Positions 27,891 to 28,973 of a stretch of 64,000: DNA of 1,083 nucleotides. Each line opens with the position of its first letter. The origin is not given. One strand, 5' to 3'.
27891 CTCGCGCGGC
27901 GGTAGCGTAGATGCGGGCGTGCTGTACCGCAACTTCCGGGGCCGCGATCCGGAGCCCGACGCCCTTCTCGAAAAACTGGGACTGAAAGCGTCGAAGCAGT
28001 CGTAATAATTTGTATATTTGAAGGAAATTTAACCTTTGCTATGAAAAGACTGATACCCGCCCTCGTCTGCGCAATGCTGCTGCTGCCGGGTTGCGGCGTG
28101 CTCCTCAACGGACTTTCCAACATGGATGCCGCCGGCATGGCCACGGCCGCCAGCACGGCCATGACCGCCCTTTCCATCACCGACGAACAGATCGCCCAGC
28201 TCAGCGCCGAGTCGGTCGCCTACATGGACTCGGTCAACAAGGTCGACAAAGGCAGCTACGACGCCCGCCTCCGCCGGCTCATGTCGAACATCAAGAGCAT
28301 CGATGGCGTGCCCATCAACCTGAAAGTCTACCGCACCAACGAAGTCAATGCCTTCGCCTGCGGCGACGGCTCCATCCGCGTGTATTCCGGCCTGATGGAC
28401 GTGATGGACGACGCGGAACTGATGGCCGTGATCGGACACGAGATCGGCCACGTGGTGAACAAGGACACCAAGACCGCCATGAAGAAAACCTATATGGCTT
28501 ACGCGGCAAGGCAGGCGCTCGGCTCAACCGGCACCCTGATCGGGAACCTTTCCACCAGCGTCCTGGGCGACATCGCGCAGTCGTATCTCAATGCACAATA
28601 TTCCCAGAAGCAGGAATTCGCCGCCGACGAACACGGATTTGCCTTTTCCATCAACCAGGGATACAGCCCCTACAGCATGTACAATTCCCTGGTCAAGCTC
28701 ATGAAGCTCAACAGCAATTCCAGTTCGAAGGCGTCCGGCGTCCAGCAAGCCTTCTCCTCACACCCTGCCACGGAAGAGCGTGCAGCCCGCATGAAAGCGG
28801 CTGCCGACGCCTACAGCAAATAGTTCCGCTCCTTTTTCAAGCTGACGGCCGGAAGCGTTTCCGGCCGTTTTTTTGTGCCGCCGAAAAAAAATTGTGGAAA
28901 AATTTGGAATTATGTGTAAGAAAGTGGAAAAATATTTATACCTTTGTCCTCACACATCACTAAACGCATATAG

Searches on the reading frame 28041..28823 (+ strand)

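Call 46: search_protein_families(library=pfam, proteins=[window:28041-28823:+])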
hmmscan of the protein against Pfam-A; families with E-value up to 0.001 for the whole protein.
window:28041-28823:+ (260 aa): 1 family
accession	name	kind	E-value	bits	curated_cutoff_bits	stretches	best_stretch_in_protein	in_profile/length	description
PF01435.24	Peptidase_M48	-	6.7e-26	91.7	20.3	1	95-253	28-184/186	Peptidase family M48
